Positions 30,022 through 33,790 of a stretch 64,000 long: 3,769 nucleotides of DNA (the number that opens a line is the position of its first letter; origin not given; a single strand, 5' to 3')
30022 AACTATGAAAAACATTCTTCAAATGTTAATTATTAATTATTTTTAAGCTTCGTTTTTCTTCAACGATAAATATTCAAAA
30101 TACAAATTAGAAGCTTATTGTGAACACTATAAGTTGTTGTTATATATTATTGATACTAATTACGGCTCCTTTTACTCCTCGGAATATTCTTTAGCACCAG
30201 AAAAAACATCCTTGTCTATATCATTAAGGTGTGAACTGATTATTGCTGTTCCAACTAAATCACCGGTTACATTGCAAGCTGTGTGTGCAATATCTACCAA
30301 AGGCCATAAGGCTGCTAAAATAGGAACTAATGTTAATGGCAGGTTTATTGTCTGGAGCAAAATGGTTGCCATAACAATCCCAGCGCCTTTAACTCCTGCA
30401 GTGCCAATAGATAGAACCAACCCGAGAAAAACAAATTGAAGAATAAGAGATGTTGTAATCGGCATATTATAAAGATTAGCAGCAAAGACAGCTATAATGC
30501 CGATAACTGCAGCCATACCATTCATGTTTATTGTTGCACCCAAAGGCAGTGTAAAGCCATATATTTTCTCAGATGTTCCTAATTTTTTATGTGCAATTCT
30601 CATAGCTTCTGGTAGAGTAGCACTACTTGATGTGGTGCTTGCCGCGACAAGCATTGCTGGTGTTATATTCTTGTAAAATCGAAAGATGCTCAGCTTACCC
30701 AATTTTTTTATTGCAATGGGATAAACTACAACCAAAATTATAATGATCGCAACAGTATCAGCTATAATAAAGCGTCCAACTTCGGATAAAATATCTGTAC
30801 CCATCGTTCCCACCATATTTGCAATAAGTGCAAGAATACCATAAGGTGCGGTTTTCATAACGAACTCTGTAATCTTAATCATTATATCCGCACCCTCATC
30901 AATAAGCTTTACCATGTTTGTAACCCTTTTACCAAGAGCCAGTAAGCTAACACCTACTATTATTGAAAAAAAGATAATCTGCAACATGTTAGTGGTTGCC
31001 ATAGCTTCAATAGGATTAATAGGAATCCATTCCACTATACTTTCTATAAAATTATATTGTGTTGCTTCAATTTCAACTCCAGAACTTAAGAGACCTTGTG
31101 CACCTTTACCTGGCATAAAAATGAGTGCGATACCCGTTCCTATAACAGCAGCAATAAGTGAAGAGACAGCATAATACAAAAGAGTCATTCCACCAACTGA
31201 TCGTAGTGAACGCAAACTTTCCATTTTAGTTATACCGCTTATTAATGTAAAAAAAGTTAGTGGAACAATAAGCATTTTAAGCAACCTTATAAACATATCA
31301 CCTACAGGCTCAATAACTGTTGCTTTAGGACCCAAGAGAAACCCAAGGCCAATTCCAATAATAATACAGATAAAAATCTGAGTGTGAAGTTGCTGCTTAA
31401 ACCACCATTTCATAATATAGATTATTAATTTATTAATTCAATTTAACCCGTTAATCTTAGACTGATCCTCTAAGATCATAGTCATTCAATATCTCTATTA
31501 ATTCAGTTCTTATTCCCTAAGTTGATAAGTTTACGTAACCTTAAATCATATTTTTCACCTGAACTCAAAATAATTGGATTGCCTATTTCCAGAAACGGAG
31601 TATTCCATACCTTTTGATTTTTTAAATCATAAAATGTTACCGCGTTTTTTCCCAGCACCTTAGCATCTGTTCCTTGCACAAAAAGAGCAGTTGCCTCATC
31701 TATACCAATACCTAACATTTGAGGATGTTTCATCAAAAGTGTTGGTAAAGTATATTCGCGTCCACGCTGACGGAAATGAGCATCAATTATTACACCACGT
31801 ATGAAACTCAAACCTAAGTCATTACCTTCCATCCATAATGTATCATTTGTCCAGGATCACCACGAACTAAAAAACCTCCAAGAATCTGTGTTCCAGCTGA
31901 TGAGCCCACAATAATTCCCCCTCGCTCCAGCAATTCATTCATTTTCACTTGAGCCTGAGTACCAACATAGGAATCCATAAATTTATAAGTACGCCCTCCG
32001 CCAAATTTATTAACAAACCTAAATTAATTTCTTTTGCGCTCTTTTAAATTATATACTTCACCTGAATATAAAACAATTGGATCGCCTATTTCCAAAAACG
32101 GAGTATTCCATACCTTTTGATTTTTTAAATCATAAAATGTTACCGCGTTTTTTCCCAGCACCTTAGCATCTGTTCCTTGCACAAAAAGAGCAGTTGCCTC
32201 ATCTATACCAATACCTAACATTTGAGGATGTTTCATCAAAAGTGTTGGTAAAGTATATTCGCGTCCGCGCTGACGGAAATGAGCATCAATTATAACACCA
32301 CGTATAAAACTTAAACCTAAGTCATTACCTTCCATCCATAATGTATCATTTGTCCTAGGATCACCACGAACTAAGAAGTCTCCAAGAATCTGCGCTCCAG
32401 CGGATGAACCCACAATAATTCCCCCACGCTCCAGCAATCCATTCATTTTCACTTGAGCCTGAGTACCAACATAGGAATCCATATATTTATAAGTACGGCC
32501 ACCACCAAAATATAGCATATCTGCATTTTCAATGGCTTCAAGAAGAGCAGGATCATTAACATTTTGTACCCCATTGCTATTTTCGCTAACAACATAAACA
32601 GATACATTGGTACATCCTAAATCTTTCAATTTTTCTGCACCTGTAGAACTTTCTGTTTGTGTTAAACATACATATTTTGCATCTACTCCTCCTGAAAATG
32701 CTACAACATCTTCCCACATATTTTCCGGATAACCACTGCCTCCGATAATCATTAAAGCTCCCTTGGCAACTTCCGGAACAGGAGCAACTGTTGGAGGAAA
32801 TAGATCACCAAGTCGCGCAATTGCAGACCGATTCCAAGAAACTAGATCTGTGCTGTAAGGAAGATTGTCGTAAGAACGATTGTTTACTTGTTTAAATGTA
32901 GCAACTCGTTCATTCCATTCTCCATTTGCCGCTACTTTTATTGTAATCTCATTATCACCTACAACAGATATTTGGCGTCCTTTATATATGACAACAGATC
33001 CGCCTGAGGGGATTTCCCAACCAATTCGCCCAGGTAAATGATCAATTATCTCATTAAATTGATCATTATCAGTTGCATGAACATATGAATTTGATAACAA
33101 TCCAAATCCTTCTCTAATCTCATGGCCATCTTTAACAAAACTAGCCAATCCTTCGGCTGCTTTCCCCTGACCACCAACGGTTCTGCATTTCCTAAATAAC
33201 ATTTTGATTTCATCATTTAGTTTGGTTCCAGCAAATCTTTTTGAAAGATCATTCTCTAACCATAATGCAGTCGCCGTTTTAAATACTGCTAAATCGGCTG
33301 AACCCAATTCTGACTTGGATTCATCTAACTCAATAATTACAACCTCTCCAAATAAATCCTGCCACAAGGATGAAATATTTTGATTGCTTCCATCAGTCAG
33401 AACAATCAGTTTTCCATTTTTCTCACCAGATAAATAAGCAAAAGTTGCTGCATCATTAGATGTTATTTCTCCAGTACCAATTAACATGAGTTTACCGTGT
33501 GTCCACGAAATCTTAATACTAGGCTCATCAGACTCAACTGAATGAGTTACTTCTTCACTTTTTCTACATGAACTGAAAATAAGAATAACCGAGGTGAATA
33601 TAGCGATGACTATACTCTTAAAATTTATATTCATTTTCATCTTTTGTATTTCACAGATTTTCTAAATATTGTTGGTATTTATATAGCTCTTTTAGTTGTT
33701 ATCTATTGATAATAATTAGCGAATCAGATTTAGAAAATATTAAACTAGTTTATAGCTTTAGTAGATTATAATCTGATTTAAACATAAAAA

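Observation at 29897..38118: Lrp-linked island combining exported cyanophycinase-type S51 proteins, an acidic-amino-acid symporter, an AGXT-like aminotransferase and a HOGA1-like aldolase, wedged between carB and pyrBI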

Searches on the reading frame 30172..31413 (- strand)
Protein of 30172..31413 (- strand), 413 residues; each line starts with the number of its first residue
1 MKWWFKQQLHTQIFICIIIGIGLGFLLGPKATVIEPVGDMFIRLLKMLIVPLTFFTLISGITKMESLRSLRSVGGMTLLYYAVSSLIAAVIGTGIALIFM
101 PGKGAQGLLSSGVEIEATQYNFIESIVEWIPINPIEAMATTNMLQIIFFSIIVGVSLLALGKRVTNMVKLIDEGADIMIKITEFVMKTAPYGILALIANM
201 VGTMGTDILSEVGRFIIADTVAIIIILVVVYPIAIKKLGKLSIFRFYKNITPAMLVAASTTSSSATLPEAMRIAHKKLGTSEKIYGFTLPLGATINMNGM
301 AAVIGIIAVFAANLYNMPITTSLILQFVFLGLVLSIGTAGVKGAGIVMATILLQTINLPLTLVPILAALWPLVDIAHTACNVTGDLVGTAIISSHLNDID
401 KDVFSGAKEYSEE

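Call 3: search_protein_families(library=pfam, proteins=[window:30172-31413:-], max_evalue=0.01)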
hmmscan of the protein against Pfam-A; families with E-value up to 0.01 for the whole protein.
window:30172-31413:- (413 aa): 1 family
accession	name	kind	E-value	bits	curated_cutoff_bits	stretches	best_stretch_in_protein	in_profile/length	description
PF00375.23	SDF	-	2e-114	383.1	27.9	1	9-393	1-385/387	Sodium:dicarboxylate symporter family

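Call 4: search_protein_families(library=ncbifam, proteins=[window:30172-31413:-], max_evalue=0.01)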
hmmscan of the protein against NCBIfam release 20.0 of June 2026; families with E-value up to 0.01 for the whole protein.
window:30172-31413:- (413 aa): 4 families
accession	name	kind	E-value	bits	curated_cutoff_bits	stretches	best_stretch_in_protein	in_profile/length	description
NF002461.0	PRK01663.1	subfamily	1.8e-63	215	513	1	5-404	5-410/428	C4-dicarboxylate transporter DctA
NF009587.0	PRK13027.1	subfamily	3.3e-58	197.6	570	1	4-402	4-409/442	C4-dicarboxylate transporter DctA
NF008440.0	PRK11283.1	equivalog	4.2e-51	174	638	1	6-402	5-418/437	glutamate/aspartate:proton symporter GltP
NF010151.0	PRK13628.1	equivalog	2.4e-34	119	308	1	2-395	9-400/407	serine/threonine transporter SstT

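Call 71: search_solved_structures(query=window:30172-31413:-, max_evalue=1e-20, show_alignments=3)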
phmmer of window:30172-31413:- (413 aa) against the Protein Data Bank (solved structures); distinct sequences matched with E-value up to 1e-20: 45.
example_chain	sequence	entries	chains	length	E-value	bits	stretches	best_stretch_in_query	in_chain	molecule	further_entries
9bgz_A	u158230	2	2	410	9.2e-95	321.3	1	9-405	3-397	Aspartate transporter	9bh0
9bgy_A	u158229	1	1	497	1.8e-94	320.3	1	9-405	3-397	Aspartate transporter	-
5cfy_A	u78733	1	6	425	3e-59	204.4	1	12-404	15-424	425aa long hypothetical proton glutamate symport protein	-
7ug0_A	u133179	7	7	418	1.1e-58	202.5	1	12-393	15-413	Glutamate transporter homolog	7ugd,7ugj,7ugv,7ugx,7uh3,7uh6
3kbc_A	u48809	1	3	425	2e-58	201.7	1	12-404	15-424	425aa long hypothetical proton glutamate symport protein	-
6bat_A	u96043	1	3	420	2.1e-58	201.6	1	12-393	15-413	Glutamate transporter homolog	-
1xfh_A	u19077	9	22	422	2.5e-58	201.4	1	12-393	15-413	proton glutamate symport protein | 425aa long hypothetical proton glutamate symport protein | GLUTAMATE SYMPORT PROTEIN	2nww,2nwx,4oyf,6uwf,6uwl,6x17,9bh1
7ahk_A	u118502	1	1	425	2.5e-58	201.4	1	12-393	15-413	Glutamate transporter homolog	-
3v8g_A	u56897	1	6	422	2.6e-58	201.3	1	12-393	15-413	sodium-coupled L-aspartate transporter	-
2nwl_A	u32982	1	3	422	3.1e-58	201.1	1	12-393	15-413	glutamate symport protein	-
3v8f_A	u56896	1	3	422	3.2e-58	201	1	12-393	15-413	sodium-coupled L-aspartate transporter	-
6wzb_A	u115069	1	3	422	3.4e-58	200.9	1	12-393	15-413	Glutamate transporter homolog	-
6x01_A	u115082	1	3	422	4.6e-58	200.5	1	12-393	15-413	Glutamate transporter homolog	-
4x2s_A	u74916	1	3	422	4.8e-58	200.4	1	12-393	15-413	425aa long hypothetical proton glutamate symport protein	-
6bau_A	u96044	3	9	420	5.1e-58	200.3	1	12-393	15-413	Glutamate transporter homolog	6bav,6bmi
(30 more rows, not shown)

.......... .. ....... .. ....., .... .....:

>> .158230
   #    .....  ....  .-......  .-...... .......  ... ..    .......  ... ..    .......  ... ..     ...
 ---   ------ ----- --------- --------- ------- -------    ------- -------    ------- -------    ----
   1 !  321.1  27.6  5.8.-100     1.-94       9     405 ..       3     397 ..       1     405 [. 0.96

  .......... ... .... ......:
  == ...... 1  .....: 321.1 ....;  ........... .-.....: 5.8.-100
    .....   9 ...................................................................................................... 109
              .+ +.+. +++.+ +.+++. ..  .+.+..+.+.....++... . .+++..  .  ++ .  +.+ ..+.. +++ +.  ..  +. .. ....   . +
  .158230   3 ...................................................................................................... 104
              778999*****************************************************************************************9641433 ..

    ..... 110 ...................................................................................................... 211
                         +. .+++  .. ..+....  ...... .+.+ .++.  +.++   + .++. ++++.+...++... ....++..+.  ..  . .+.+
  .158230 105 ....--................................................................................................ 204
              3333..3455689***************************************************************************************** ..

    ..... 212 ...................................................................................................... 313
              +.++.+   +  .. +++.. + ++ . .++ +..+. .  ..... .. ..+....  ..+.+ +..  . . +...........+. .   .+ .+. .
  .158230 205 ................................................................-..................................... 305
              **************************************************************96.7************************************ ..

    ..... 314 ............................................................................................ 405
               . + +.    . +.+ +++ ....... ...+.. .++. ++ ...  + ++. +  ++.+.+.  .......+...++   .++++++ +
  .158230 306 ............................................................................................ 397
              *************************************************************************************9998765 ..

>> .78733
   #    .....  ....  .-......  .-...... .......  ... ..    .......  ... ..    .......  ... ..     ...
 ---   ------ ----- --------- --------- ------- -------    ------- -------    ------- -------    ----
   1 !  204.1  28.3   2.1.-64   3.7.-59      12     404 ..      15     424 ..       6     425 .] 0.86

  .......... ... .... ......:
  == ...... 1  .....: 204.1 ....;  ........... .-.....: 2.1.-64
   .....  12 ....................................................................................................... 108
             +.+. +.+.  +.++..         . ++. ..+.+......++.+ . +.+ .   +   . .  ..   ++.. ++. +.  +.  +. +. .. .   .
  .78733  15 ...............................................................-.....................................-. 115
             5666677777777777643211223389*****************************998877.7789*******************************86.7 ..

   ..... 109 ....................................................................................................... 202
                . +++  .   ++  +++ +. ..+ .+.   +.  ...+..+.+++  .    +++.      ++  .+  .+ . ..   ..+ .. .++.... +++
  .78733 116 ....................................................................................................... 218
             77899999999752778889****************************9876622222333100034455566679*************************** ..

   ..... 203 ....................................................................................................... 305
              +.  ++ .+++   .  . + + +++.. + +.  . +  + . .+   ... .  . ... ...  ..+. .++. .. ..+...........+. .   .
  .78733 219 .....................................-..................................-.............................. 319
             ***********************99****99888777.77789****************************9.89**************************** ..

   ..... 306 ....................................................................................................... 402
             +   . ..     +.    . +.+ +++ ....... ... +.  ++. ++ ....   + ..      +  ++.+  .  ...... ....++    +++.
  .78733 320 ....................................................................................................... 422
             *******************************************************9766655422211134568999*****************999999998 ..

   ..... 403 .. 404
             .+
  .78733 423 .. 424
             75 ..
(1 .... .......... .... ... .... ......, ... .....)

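Call 73: find_homologous_proteins(query=window:30172-31413:-, max_evalue=1e-40)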
Query window:30172-31413:- (413 aa): 6368 proteins with E <= 1e-40 among 8000 candidates; the best 120 are listed.
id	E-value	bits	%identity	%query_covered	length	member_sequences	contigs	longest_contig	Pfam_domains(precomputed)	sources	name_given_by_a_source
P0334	6.3e-254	860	100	100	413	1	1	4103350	PF00375.24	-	-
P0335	1.9e-235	799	92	100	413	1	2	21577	PF00375.24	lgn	-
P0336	2.3e-232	789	91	100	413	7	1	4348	PF00375.24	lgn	-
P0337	1.6e-225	767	87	100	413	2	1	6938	PF00375.24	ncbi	-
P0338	1.4e-218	744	83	99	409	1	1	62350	PF00375.24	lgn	-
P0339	6.8e-218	741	84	99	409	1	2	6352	PF00375.24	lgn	-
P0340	2.6e-216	736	84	99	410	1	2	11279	PF00375.24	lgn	-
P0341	6.2e-214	728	83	99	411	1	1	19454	PF00375.24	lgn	-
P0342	2.2e-195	667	74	100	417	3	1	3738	PF00375.24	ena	-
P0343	9.4e-191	652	74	98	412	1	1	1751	PF00375.24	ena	-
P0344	1.1e-189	649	84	89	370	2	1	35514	PF00375.24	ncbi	-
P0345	1.2e-188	645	72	100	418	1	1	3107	PF00375.24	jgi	-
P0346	1.4e-182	625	69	98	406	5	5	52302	PF00375.24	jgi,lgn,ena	-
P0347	2.6e-177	608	69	98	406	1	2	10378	PF00375.24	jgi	-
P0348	6.1e-176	603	67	98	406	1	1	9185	PF00375.24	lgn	-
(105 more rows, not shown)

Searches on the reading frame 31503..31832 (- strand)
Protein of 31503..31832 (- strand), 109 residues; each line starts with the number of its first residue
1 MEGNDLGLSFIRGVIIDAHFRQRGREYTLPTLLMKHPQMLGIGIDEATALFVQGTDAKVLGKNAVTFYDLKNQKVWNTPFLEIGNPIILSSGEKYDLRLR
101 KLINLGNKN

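Call 3: search_protein_families(library=pfam, proteins=[window:31503-31832:-], max_evalue=0.01)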
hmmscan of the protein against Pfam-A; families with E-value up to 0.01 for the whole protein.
window:31503-31832:- (109 aa): 1 family
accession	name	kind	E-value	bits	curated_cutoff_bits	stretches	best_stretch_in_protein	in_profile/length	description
PF03575.23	Peptidase_S51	-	0.0057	16.8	23.9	1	7-59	151-205/206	Peptidase family S51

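Call 4: search_protein_families(library=ncbifam, proteins=[window:31503-31832:-], max_evalue=0.01)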
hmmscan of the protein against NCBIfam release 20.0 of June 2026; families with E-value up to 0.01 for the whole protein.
window:31503-31832:- (109 aa): 1 family
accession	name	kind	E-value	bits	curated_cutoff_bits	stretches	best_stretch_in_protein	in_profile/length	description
TIGR02069.1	cyanophycinase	equivalog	3.6e-17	62.6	126.6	1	7-77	153-224/250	cyanophycinase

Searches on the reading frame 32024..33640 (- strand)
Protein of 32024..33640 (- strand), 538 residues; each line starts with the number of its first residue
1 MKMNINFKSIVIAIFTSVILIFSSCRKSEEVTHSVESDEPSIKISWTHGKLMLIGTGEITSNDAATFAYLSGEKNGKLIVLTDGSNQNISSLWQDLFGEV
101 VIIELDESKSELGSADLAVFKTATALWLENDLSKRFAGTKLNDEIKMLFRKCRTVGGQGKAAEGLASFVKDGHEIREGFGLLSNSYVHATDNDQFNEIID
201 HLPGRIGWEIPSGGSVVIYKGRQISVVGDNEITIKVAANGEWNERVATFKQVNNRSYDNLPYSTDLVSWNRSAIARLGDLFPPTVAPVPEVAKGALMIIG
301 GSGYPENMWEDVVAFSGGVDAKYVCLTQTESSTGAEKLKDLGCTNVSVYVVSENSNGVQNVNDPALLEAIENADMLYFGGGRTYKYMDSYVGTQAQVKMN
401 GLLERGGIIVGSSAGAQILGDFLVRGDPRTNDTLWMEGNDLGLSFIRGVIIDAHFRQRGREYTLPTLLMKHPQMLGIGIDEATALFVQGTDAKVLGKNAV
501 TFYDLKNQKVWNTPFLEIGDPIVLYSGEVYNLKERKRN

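Call 3: search_protein_families(library=pfam, proteins=[window:32024-33640:-], max_evalue=0.01)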
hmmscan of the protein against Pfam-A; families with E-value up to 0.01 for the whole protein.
window:32024-33640:- (538 aa): 1 family
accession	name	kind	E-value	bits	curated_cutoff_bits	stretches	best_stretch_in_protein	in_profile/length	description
PF03575.23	Peptidase_S51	-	2.3e-13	50.7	23.9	1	338-494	56-205/206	Peptidase family S51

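Call 4: search_protein_families(library=ncbifam, proteins=[window:32024-33640:-], max_evalue=0.01)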
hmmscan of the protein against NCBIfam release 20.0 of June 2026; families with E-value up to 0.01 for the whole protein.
window:32024-33640:- (538 aa): 2 families
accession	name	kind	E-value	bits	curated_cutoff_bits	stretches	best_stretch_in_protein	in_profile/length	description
TIGR02069.1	cyanophycinase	equivalog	8.3e-29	100.8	126.6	1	310-513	18-225/250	cyanophycinase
NF003642.0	PRK05282.1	equivalog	6.9e-08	32.3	156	1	356-508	65-219/233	dipeptidase PepE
